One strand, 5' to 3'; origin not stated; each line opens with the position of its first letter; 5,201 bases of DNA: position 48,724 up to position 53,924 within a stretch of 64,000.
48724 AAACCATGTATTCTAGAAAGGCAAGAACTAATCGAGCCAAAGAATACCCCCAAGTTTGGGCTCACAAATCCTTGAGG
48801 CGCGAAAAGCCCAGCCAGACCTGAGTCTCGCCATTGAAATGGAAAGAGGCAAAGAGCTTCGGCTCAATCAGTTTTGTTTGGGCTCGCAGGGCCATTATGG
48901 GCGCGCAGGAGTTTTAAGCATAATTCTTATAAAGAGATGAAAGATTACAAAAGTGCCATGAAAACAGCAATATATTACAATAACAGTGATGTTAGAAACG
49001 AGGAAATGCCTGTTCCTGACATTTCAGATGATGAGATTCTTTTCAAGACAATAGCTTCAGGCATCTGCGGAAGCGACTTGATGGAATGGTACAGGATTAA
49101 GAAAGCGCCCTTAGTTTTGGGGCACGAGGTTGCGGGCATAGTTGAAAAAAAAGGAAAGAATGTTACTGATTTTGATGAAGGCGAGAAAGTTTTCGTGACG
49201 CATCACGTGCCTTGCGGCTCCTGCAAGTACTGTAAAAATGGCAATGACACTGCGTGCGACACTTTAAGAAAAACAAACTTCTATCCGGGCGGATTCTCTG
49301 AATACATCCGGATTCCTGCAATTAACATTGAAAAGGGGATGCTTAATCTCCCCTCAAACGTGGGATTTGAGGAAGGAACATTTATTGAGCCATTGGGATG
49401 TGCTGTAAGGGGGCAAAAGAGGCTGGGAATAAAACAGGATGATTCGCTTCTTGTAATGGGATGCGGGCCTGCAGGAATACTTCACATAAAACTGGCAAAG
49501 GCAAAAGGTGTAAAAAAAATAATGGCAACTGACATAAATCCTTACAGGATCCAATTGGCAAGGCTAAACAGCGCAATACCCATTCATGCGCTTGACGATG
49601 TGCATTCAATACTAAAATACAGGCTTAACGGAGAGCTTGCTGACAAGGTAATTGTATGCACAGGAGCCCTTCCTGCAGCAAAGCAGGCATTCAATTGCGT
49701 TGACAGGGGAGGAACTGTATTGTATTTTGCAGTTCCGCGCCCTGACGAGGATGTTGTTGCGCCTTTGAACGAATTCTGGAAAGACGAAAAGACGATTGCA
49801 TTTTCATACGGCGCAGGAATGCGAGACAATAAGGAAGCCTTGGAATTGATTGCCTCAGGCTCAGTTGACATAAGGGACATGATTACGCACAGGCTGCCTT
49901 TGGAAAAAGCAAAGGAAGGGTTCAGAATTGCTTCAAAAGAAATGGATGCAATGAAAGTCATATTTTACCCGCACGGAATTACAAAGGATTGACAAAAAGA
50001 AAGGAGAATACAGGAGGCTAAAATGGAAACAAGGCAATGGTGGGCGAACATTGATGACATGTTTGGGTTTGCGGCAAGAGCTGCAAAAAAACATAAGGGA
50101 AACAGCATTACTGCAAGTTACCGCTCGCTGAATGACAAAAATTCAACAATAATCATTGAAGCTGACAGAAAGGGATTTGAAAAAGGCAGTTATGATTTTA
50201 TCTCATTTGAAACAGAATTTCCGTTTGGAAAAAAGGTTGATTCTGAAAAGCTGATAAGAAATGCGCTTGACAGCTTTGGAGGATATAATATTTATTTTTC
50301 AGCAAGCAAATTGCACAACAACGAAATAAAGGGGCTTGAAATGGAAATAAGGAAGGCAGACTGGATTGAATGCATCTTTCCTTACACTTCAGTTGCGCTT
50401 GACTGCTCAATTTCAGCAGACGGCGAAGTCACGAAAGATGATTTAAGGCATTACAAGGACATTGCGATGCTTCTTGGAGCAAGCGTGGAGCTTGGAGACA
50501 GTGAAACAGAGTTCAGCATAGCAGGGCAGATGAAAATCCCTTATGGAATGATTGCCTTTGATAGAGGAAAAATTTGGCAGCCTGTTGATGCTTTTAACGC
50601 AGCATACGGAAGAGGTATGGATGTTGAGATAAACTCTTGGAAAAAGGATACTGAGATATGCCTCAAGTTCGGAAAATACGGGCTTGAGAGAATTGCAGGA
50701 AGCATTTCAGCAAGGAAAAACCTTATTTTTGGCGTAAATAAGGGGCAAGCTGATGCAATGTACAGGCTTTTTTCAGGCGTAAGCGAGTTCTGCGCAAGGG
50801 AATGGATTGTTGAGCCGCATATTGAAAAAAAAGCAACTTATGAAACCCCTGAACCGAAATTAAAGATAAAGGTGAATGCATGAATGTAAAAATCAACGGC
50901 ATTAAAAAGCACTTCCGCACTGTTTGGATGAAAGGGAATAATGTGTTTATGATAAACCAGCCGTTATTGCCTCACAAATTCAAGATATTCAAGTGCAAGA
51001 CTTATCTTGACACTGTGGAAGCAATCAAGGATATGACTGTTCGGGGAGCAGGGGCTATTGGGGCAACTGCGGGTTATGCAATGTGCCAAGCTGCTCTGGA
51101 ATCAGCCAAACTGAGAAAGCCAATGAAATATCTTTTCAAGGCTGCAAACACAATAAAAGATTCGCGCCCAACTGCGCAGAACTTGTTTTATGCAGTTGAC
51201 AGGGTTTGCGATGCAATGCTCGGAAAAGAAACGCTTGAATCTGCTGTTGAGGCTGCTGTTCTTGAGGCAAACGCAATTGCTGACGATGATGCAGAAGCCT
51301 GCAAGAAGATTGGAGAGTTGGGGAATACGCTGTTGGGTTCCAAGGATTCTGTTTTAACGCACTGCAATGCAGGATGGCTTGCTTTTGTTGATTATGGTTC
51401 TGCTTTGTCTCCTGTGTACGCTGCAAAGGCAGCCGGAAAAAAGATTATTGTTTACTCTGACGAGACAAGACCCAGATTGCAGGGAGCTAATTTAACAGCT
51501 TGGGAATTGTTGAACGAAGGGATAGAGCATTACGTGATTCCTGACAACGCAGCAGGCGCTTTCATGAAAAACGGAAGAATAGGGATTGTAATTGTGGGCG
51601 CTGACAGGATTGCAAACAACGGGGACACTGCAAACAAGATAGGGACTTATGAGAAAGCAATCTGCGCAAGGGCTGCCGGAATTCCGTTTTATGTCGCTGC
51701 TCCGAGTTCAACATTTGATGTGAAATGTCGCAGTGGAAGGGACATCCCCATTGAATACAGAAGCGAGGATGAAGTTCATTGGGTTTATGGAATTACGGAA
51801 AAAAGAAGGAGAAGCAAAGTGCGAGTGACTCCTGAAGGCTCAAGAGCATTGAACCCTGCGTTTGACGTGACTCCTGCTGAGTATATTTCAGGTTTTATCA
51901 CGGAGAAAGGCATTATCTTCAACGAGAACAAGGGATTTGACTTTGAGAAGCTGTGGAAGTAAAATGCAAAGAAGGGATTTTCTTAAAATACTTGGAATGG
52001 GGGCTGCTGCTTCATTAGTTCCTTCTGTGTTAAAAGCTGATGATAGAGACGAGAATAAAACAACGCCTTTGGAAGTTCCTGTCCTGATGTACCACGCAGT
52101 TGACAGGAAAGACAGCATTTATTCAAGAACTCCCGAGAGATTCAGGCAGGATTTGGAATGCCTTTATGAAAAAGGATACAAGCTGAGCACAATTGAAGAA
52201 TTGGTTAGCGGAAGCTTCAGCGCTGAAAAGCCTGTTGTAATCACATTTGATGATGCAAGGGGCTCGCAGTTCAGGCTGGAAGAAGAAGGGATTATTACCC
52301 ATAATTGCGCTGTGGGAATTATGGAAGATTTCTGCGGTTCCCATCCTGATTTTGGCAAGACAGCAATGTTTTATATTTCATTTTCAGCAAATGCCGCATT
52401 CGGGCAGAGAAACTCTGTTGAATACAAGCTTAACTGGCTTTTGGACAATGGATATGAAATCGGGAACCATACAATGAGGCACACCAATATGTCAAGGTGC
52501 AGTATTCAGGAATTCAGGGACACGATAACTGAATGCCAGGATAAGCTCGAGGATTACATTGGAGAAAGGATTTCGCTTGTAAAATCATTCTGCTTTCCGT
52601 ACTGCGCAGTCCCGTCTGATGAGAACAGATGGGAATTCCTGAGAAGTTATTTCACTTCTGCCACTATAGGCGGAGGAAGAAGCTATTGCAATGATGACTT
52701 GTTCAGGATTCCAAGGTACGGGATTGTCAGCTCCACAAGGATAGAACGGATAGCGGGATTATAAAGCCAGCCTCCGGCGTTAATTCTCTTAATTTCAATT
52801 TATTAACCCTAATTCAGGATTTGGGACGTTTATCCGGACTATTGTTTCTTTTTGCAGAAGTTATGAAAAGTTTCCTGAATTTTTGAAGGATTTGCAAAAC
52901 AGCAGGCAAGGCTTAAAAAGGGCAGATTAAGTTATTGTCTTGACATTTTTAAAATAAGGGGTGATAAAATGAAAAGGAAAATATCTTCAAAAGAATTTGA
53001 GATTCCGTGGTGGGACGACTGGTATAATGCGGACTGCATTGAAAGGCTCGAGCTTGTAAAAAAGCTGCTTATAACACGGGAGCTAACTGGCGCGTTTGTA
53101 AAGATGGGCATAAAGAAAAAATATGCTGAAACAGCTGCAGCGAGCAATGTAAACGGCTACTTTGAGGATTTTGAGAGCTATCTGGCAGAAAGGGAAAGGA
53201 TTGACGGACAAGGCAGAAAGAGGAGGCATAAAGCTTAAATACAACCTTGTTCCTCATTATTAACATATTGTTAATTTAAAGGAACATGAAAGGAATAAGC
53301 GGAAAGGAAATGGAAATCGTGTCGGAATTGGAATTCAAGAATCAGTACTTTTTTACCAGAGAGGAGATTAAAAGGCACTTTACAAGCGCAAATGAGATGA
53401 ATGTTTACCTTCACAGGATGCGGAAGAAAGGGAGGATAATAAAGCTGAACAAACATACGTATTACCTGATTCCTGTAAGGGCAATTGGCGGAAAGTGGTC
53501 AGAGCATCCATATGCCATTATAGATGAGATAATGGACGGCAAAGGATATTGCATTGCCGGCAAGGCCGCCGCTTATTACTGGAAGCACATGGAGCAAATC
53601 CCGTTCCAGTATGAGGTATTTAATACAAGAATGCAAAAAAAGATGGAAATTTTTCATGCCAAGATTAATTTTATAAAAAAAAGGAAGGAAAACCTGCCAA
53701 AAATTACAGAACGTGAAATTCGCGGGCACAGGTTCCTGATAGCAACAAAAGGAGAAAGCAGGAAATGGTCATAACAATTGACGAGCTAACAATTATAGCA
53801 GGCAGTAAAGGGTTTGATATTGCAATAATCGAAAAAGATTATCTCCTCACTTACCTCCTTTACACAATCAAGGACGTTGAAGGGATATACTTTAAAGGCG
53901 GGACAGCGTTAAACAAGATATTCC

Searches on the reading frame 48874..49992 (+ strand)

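Call 61: search_protein_families(library=pfam, proteins=[window:48874-49992:+], max_evalue=0.001)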
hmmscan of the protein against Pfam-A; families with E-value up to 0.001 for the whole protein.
window:48874-49992:+ (372 aa): 3 families
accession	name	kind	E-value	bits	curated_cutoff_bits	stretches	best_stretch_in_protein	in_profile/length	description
PF08240.17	ADH_N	-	1.3e-24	86.9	23.5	1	52-151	2-98/104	Alcohol dehydrogenase GroES-like domain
PF00107.32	ADH_zinc_N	-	9.9e-16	58.3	31.8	1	201-327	3-128/129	Zinc-binding dehydrogenase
PF16912.11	Glu_dehyd_C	-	7.3e-08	32.6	34.9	1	188-356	30-204/211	Glucose dehydrogenase C-terminus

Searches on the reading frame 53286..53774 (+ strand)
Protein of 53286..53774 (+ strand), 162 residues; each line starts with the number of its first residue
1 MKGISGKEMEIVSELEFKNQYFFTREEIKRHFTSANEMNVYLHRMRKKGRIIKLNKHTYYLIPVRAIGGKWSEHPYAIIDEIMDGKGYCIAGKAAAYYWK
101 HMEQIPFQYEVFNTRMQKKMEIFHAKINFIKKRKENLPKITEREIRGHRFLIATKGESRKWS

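Call 61: search_protein_families(library=pfam, proteins=[window:53286-53774:+], max_evalue=0.001)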
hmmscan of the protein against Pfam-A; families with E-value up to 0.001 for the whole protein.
window:53286-53774:+ (162 aa): 0 families

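Call 78: search_protein_families(library=padloc, proteins=[window:53286-53774:+], max_evalue=0.01)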
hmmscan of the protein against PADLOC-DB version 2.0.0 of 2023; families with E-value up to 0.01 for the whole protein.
window:53286-53774:+ (162 aa): 15 families
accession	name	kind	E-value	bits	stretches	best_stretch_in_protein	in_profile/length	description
PDLC02267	AbiEi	-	7.9e-16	56.2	1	4-154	2-143/252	AbiEi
PDLC02252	AbiEi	-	2.8e-10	38.2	1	12-136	7-133/259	AbiEi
PDLC02266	AbiEi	-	5.5e-10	37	1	10-142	5-139/258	AbiEi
PDLC02226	AbiEi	-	4.2e-08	31.3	1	17-141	14-137/202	AbiEi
PDLC02282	AbiEi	-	7.5e-08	30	1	10-139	5-136/260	AbiEi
PDLC02270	AbiEi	-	3.5e-05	21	1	17-82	7-75/265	AbiEi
PDLC02271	AbiEi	-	3.6e-05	21.1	1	40-133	42-134/263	AbiEi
PDLC02225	AbiEi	-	0.0002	19.1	1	31-136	24-117/198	AbiEi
PDLC02229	AbiEi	-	0.00021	19.8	1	10-129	6-129/131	AbiEi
PDLC02236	AbiEi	-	0.00076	17.2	1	23-131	16-128/207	AbiEi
PDLC02232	AbiEi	-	0.0024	15.8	1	9-110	7-106/177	AbiEi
PDLC02269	AbiEi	-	0.0031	14.9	1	17-121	7-105/251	AbiEi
PDLC02250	AbiEi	-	0.004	15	1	39-121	32-113/197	AbiEi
PDLC02287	AbiEi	-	0.0049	14.5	1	21-138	11-124/253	AbiEi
PDLC02247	AbiEi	-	0.0082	14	0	35-88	43-97/215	AbiEi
